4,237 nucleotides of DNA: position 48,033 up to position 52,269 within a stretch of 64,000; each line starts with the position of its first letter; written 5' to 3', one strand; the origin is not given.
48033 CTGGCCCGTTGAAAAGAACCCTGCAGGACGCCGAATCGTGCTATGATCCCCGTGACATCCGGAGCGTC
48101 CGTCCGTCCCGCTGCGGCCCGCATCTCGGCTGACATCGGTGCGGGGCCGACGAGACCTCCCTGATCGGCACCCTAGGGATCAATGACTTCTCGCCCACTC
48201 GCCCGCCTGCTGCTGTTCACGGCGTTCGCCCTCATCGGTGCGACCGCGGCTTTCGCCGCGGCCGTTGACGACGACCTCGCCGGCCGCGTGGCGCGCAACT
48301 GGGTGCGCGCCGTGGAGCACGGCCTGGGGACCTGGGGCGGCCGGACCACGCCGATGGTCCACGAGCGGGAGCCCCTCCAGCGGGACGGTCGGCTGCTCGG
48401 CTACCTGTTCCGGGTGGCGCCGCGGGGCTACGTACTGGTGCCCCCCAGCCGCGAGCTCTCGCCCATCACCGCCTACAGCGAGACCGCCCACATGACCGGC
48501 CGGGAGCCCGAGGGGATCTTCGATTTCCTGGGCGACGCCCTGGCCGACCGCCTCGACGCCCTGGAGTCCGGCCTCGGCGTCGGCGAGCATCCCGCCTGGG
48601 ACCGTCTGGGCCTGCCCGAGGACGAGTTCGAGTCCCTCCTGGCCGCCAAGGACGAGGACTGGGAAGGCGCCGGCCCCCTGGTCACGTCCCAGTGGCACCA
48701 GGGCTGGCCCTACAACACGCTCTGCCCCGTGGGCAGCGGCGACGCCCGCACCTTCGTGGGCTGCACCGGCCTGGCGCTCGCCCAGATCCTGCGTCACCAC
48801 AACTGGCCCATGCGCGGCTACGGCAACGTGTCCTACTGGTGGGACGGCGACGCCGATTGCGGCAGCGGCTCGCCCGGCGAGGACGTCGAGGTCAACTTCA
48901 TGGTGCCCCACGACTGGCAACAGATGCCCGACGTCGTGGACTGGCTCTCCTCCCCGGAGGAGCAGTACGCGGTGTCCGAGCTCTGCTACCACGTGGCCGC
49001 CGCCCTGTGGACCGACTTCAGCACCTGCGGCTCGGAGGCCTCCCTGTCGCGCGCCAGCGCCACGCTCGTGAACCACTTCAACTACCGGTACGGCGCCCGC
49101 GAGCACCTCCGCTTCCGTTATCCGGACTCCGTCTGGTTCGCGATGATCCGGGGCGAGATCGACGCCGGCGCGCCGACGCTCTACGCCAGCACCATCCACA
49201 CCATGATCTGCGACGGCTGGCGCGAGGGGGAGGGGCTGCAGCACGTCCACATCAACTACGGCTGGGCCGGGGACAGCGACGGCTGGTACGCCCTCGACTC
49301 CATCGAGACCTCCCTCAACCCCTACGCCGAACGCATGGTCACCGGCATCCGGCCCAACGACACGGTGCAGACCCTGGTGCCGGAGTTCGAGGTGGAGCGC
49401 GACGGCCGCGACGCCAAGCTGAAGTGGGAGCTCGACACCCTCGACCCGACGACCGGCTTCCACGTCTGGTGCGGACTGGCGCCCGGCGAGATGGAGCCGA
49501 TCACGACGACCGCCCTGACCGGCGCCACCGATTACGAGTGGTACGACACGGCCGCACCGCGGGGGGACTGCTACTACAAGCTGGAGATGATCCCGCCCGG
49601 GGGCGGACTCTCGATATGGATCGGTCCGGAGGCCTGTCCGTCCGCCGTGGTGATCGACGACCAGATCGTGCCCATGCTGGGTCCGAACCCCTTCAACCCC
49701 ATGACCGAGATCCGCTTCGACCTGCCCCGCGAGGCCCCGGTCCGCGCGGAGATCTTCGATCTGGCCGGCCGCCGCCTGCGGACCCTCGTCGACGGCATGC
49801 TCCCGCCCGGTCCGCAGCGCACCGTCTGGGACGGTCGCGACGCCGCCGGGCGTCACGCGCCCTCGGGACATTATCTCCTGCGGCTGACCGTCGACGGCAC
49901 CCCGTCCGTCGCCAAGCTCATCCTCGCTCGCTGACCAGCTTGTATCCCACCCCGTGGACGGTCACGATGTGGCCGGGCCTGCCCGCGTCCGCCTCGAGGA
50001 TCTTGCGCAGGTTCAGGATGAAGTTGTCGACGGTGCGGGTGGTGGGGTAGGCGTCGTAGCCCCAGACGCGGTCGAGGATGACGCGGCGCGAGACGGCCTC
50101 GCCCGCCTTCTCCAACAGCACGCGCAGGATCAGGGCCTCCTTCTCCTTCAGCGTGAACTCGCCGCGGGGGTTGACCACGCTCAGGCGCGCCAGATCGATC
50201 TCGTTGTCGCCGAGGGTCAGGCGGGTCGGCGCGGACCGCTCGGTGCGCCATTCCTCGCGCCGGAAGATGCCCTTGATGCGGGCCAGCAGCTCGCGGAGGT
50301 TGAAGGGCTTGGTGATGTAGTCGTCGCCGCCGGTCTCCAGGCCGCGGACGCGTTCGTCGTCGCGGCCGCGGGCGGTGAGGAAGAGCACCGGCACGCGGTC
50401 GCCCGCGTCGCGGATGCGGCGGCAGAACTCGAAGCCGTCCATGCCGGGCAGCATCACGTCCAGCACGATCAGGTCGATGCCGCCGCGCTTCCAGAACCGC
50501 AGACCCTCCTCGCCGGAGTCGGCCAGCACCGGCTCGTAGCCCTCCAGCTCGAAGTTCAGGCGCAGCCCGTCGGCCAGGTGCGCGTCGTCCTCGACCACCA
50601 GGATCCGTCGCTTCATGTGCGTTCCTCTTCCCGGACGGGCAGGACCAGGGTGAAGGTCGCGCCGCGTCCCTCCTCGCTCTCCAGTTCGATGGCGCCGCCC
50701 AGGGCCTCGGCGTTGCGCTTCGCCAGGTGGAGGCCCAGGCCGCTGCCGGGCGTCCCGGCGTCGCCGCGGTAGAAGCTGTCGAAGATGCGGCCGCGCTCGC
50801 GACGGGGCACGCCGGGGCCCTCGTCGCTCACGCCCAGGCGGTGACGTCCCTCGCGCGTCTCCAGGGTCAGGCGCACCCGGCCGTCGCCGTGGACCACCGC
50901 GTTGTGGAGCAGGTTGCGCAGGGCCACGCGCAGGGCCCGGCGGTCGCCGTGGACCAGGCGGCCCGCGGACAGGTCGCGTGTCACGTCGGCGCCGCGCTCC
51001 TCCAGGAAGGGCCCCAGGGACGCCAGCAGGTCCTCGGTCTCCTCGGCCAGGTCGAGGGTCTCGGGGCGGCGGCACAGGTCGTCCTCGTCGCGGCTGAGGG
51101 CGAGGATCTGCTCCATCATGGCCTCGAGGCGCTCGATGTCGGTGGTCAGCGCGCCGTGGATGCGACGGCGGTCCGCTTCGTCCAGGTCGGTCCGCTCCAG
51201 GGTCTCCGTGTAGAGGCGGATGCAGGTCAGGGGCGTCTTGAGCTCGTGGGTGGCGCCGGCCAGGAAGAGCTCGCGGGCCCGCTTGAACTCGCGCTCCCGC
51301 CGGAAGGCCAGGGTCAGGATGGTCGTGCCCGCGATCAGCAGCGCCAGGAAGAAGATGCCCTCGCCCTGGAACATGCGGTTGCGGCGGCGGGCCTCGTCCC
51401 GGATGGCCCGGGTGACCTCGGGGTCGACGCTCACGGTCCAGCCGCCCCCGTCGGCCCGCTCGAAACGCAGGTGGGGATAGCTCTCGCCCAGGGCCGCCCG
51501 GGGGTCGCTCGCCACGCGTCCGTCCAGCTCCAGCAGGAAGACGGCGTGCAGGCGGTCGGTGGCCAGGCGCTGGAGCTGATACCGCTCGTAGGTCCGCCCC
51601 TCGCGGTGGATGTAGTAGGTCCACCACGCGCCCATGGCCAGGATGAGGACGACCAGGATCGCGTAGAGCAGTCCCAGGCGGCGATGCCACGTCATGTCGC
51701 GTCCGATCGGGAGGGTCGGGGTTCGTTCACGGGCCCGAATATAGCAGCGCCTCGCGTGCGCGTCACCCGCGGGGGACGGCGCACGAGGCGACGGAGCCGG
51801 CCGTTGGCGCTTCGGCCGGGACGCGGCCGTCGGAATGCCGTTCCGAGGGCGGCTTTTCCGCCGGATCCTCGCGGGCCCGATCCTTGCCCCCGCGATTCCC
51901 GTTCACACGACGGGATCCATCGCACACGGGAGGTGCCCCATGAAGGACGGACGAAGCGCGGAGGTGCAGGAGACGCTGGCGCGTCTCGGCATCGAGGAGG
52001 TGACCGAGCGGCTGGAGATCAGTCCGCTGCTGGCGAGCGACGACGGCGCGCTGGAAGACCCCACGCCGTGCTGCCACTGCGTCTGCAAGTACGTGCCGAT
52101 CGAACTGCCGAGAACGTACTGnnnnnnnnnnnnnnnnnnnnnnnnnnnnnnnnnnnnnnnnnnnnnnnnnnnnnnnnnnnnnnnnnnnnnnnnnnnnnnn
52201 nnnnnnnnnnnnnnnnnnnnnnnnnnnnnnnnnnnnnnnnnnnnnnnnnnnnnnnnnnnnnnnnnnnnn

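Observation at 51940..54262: Translationally coupled trio: Cys-rich 60-aa peptide + LpxL-like acyltransferase + M50-like membrane metalloprotease (candidate lipidated peptide pathway)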

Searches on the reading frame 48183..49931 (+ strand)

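Call 8: search_protein_families(library=pfam, proteins=[window:48183-49931:+], max_evalue=0.001)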
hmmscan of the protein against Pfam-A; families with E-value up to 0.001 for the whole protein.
window:48183-49931:+ (583 aa): 2 families
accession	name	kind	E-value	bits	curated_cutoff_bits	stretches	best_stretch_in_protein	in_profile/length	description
PF01640.23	Peptidase_C10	-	7.8e-41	140.9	26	1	171-369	1-194/194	Peptidase C10 family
PF13860.13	FlgD_ig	-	6.3e-08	32.9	27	1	510-570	14-75/79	FlgD Ig-like domain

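Call 78: search_protein_families(library=ncbifam, proteins=[window:48183-49931:+], max_evalue=1e-10)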
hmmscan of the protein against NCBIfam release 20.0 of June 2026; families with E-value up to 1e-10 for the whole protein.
window:48183-49931:+ (583 aa): 0 families

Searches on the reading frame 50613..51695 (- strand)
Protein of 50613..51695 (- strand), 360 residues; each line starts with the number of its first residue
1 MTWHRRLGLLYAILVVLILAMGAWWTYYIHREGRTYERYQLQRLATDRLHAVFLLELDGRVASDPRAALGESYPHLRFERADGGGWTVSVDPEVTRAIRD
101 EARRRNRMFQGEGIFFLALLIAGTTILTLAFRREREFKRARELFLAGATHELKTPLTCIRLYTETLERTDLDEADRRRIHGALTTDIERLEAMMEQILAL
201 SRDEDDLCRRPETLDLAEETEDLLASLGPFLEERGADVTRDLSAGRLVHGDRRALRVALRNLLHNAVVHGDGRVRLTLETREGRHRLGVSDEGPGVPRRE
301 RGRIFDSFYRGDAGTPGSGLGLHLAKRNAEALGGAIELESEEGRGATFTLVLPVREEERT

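Call 8: search_protein_families(library=pfam, proteins=[window:50613-51695:-], max_evalue=0.001)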
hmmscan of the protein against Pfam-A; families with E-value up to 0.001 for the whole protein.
window:50613-51695:- (360 aa): 3 families
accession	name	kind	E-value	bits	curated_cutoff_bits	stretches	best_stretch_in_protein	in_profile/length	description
PF02518.31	HATPase_c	-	7.5e-24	84.7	26.4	1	250-355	1-110/111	Histidine kinase-, DNA gyrase B-, and HSP90-like ATPase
PF00512.31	HisKA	-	6.3e-14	52.2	26.9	1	140-204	1-64/66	His Kinase A (phospho-acceptor) domain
PF13581.12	HATPase_c_2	-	5.9e-06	26.7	27.4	1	249-338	26-114/127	Histidine kinase-like ATPase domain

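Call 78: search_protein_families(library=ncbifam, proteins=[window:50613-51692:-], max_evalue=1e-10)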
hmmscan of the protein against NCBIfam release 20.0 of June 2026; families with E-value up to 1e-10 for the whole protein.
window:50613-51692:- (359 aa): 60 families (the best 25 are shown)
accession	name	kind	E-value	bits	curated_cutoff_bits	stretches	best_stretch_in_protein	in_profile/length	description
NF046044.1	PnpS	equivalog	2.4e-40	138.7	400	1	133-352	163-390/390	two-component system histidine kinase PnpS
TIGR02966.1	phoR_proteo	equivalog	1.4e-37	129.5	334.2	1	134-350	108-332/333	phosphate regulon sensor histidine kinase PhoR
NF008312.0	PRK11100.1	equivalog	7.5e-35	120.7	356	1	143-353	259-474/477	two-component system sensor histidine kinase CreC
NF040691.1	MtrAB_MtrB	equivalog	2.2e-32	112.8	450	1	133-357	264-496/507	MtrAB system histidine kinase MtrB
NF008468.0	PRK11360.1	equivalog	1.8e-30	105.9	646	1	143-357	399-612/616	two-component system sensor histidine kinase AtoS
NF033092.0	HK_WalK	equivalog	2e-30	105.9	725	1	135-353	367-594/594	cell wall metabolism sensor histidine kinase WalK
TIGR01386.1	cztS_silS_copS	subfamily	1.1e-29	103.7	292.55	1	141-352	242-457/457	heavy metal sensor histidine kinase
NF007004.0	PRK09467.1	equivalog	6.1e-29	101.1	415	1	135-354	227-437/440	two-component system sensor histidine kinase EnvZ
NF041735.1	hist_kin_RppB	equivalog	1.6e-27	96.4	400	1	119-352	195-438/438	two-component system sensor histidine kinase RppB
NF006800.0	PRK09303.1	equivalog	4.7e-27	94.9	342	1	139-356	150-380/383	histidine kinase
NF007898.0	PRK10604.1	equivalog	4.9e-27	95.2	478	1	141-356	213-426/433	two-component system sensor histidine kinase RstB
NF007007.0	PRK09470.1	equivalog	2.1e-26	92.9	486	1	142-355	247-461/463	envelope stress sensor histidine kinase CpxA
NF008235.0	PRK11006.1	equivalog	2.3e-26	92.7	390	1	134-354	198-424/431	phosphate regulon sensor histidine kinase PhoR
NF008025.0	PRK10755.1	equivalog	1.2e-25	90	314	1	127-354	131-357/362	two-component system sensor histidine kinase PmrB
NF041832.1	near_NosP_CTERM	subfamily_domain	1.5e-25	90.1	400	1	142-357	9-229/370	NahK/ErcS family hybrid sensor histidine kinase/response regulator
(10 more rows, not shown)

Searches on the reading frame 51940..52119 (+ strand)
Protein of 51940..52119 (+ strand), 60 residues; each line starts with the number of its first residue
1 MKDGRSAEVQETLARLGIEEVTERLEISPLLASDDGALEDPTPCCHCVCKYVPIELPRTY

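Call 5: search_protein_families(library=pfam, proteins=[window:51940-52119:+], max_evalue=1)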
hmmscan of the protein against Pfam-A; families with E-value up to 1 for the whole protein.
window:51940-52119:+ (60 aa): 0 families

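Call 6: search_protein_families(library=ncbifam, proteins=[window:51940-52119:+], max_evalue=1)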
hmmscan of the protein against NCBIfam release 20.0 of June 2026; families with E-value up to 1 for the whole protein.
window:51940-52119:+ (60 aa): 0 families

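Call 76: find_homologous_proteins(query=A4, max_evalue=0.01)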
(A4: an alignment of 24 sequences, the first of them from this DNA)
Query A4 (24 sequences) (60 aa, profile of the alignment): 108 proteins with E <= 0.01 among 2203 candidates.
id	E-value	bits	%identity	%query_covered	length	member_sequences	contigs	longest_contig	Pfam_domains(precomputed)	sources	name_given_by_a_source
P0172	4.6e-19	86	63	95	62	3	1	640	-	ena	-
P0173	3.5e-18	83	69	43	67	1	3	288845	-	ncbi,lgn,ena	-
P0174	4.8e-18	82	42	82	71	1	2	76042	-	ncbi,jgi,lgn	-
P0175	5.0e-18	82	40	90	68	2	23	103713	-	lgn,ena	-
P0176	1.1e-17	81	45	82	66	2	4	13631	-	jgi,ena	-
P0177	2.1e-17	80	52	88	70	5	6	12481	-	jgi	jgi:hypothetical protein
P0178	3.1e-17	80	47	83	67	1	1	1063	-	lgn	-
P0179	3.3e-17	80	40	80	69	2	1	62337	-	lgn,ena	-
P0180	5.2e-17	79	42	97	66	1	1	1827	-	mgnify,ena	mgnify:CR=1 FL=1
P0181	5.9e-17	79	63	95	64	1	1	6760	-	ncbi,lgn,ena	-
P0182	7.3e-17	78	100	100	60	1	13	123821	-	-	-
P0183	7.3e-17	78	51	80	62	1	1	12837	-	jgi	jgi:hypothetical protein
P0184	1.3e-16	78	54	78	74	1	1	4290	-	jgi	-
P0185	1.8e-16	77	64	95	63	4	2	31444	-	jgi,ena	jgi:hypothetical protein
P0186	2.0e-16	77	49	88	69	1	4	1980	-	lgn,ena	-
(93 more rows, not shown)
